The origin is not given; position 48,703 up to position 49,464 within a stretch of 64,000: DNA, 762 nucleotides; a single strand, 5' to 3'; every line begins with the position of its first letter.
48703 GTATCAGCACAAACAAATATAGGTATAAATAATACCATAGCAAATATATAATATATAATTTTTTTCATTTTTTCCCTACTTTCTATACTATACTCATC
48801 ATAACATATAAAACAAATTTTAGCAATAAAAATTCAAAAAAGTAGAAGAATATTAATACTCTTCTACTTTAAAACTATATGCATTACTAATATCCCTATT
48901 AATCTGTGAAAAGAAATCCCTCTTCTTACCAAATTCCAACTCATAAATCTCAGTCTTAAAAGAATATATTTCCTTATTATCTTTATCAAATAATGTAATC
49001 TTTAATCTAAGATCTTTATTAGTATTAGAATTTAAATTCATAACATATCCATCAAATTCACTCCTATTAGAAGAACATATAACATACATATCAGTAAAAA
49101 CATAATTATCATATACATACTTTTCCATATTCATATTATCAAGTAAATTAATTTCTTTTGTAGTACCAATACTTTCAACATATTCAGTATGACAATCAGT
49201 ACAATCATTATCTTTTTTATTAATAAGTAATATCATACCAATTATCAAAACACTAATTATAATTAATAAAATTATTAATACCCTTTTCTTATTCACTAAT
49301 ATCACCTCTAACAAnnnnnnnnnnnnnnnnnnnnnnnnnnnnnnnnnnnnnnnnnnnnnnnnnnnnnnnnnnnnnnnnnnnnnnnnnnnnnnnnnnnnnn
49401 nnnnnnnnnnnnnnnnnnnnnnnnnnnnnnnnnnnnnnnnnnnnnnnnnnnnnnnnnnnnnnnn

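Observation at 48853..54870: Two paralogous giant 'modular' type IV pilin-like genes, each coupled to a small membrane protein, between priA and comEA-comEC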

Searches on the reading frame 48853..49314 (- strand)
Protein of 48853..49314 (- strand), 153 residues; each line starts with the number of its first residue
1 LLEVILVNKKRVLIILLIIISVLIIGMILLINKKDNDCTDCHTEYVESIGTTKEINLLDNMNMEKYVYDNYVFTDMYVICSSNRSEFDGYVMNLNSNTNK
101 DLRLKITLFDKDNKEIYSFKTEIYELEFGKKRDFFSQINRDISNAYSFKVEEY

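Call 4: search_protein_families(library=pfam, proteins=[window:48853-49314:-], max_evalue=0.1)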
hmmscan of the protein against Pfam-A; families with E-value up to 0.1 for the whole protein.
window:48853-49314:- (153 aa): 1 family
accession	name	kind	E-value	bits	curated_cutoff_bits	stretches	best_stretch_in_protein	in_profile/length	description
PF03840.19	SecG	-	0.0014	19.1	29.2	1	12-37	1-26/70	Preprotein translocase SecG subunit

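Call 19: search_protein_families(library=ncbifam, proteins=[window:48853-49314:-], max_evalue=0.01)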
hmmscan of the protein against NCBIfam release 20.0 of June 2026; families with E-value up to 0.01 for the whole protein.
window:48853-49314:- (153 aa): 1 family
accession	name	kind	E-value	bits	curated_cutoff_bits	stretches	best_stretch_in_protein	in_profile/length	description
TIGR00810.1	secG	equivalog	0.00027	20.9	30.85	1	12-39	3-30/73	preprotein translocase subunit SecG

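Call 72: find_homologous_proteins(query=A6, max_evalue=0.01)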
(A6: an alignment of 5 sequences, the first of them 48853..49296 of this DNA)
Query A6 (5 sequences) (147 aa, profile of the alignment): 25 proteins with E <= 0.01 among 4522 candidates.
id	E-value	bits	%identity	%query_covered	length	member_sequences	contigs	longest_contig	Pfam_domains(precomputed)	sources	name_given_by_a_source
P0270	2.5e-51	192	-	-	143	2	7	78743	-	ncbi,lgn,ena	-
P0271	3.2e-50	188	73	100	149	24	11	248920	-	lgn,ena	-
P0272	1.9e-47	179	98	85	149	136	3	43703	-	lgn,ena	-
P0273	2.7e-46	175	99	100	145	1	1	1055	-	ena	-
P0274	8.9e-46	174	96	85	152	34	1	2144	-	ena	-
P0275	3.9e-45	171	87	86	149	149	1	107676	-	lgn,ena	-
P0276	4.9e-45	171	98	85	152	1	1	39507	-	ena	-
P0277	1.2e-44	170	94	85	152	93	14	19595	-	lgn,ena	-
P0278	6.6e-44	168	84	83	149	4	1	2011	-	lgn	-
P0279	3.1e-42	162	76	84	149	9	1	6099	-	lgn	-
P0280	1.2e-40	157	76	84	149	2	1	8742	-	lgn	-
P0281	2.3e-39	153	90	100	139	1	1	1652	-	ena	-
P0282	4.7e-38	149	88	99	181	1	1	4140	-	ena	-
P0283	7.9e-37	145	98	86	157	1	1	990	-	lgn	-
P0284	1.9e-34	137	87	100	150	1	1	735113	-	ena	-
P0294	4.3e-4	38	50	8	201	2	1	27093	-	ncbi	-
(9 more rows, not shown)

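Call 88: search_protein_families(library=phrogs, proteins=[window:48853-49296:-], max_evalue=0.01)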
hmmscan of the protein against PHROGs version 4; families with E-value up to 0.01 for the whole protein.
window:48853-49296:- (147 aa): 1 family
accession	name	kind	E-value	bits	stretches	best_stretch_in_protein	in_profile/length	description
phrog_14275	-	unknown function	0.0044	17.7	1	2-126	32-153/178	-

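Call 90: search_solved_structures(query=A6, max_evalue=10)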
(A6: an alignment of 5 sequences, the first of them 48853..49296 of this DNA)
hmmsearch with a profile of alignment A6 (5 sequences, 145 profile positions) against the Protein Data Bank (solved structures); distinct sequences matched with E-value up to 10: 6.
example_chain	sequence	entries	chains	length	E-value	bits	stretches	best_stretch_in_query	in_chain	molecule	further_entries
6m6z_A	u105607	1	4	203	0.06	16.7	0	4-77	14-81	TMH4C4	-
8fgw_D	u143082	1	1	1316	0.22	14.9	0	60-104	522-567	Tetratricopeptide repeat protein 21B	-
8bbe_D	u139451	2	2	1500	0.27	14.6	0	60-104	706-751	SNAP-tag,Tetratricopeptide repeat protein 21B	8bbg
7pnb_A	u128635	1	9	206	0.47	13.8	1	1-117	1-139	Sulfolobus acidocaldarius 0406 filament.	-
6iyc_E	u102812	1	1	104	0.9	12.9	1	12-68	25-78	Amyloid-beta A4 protein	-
2lp1_A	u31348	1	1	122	1.3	12.4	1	12-68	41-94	C99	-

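Call 91: find_encoding_contigs(protein=P0294, flank=8000, max_places=2)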
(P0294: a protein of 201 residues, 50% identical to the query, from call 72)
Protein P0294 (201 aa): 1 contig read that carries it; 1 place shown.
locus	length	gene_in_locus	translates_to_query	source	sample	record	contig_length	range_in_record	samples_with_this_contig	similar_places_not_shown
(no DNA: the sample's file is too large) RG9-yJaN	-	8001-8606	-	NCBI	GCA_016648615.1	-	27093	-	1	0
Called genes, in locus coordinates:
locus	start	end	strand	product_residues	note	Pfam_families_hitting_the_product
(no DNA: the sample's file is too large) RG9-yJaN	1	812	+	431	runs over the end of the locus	PF13393:tRNA-synt_His, PF00587:tRNA-synt_2b (weak), PF03129:HGTP_anticodon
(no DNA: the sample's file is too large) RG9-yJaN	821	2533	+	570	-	PF03485:Arg_tRNA_synt_N, PF00750:tRNA-synt_1d, PF05746:DALR_1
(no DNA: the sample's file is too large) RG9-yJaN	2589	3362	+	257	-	PF04542:Sigma70_r2, PF04539:Sigma70_r3 (faint), PF16509:KORA (faint), PF08281:Sigma70_r4_2 (weak), PF04545:Sigma70_r4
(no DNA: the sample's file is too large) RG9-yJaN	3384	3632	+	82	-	PF05239:PRC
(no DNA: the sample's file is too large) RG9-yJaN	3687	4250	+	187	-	PF07963:N_methyl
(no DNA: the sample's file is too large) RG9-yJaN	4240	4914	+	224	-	PF03167:UDG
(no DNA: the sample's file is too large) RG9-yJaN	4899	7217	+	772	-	PF12705:PDDEXK_1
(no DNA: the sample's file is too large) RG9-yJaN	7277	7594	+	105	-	-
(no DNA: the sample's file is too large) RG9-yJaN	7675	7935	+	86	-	PF04232:SpoVS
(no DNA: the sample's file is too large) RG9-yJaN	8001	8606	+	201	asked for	-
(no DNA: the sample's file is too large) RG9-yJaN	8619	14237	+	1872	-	PF07963:N_methyl (weak), PF09479:Flg_new, PF07591:PT-HINT, PF13403:Hint_2 (faint), PF14890:Intein_splicing (weak)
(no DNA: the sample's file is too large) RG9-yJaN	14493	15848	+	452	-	?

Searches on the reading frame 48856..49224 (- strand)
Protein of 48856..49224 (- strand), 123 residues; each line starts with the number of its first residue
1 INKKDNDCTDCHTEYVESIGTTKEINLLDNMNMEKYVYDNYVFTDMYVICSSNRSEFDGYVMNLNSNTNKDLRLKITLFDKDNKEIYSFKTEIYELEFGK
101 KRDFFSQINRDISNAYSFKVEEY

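Call 67: search_protein_families(library=pfam, proteins=[window:48856-49224:-], max_evalue=10)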
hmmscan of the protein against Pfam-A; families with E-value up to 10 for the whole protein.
seq(123 aa): 3 families
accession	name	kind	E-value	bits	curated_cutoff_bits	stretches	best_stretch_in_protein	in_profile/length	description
PF18455.6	GBR2_CC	-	0.096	13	25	1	68-86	16-34/39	Gamma-aminobutyric acid type B receptor subunit 2 coiled-coil domain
PF22113.1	Mtrc-MtrF_II-IV_dom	-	0.12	12.3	30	1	3-58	79-131/176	Outer membrane cytochrome MtrC/MtrF-like, domains II/IV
PF07410.16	Phage_Gp111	-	0.5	11.4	27.1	1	78-109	81-112/117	Streptococcus thermophilus bacteriophage Gp111 protein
